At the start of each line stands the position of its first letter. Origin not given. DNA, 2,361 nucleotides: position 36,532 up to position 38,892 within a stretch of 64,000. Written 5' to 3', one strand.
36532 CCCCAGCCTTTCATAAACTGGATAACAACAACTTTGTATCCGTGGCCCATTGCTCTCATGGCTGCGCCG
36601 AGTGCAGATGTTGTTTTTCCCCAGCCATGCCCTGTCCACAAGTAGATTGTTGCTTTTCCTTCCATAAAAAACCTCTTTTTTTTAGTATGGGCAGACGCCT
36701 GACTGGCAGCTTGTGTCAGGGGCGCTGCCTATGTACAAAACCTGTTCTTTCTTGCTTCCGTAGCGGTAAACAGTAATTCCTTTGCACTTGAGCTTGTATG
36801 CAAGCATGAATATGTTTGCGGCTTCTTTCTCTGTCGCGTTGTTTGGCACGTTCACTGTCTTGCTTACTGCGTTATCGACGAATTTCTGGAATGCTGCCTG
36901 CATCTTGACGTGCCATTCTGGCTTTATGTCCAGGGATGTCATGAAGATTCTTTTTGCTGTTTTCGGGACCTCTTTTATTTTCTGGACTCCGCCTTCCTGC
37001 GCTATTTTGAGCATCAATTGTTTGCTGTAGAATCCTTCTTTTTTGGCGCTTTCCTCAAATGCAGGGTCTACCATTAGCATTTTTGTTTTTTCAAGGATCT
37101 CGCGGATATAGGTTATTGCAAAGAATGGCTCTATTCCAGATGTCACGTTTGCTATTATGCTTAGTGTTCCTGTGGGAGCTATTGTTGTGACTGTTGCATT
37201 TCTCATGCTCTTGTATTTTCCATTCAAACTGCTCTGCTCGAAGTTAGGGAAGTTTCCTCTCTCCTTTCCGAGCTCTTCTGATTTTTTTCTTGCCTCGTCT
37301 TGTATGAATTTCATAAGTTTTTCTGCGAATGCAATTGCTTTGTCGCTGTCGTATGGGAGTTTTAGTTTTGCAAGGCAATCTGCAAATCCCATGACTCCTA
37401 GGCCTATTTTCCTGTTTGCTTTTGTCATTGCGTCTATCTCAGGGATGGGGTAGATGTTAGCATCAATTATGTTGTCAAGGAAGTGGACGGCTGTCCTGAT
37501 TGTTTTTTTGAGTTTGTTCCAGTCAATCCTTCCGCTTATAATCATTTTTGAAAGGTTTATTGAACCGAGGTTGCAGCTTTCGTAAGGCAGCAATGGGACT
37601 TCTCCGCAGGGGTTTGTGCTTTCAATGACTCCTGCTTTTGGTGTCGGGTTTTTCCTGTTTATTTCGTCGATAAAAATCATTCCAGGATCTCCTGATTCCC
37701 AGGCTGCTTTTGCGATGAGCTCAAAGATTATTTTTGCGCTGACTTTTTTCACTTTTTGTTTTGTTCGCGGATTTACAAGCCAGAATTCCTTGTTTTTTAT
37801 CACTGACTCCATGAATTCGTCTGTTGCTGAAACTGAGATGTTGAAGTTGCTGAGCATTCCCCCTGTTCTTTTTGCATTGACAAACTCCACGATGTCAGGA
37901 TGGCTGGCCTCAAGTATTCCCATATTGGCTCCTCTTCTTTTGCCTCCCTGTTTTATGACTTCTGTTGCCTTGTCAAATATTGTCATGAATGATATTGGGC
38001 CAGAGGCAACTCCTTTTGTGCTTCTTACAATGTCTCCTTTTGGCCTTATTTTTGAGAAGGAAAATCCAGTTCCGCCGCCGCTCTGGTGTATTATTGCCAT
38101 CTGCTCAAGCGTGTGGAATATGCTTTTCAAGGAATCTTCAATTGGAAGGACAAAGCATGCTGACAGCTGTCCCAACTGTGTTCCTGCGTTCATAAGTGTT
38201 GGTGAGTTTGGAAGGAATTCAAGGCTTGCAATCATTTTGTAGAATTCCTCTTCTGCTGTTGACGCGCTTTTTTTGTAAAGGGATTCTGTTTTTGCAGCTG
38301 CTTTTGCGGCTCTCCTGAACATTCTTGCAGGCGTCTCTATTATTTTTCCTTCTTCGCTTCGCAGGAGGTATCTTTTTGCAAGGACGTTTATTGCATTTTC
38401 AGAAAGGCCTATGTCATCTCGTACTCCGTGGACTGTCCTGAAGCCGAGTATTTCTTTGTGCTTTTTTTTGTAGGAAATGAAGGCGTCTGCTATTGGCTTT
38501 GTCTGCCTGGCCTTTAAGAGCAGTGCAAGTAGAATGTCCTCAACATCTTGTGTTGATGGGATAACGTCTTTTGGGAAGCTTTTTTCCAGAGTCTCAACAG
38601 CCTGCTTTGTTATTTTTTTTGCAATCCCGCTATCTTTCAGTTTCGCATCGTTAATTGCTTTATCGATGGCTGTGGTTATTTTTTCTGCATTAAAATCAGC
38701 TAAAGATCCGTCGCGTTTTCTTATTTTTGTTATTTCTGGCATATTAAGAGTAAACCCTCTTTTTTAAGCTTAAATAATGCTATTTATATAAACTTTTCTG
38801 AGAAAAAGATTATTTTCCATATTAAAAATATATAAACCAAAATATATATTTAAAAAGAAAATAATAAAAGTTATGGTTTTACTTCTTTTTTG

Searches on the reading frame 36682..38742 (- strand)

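Call 24: search_protein_families(library=pfam, proteins=[window:36682-38742:-], max_evalue=0.001)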
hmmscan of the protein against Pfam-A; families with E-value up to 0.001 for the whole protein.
window:36682-38742:- (686 aa): 3 families
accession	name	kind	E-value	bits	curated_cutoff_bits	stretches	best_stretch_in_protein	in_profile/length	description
PF02867.20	Ribonuc_red_lgC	-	2.6e-143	478.9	23.9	1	194-659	1-523/523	Ribonucleotide reductase, barrel domain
PF00317.26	Ribonuc_red_lgN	-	3.3e-24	85.2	28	1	113-191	3-77/77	Ribonucleotide reductase, all-alpha domain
PF03477.21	ATP-cone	-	4.4e-12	46.8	25.8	1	6-97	2-88/88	ATP cone domain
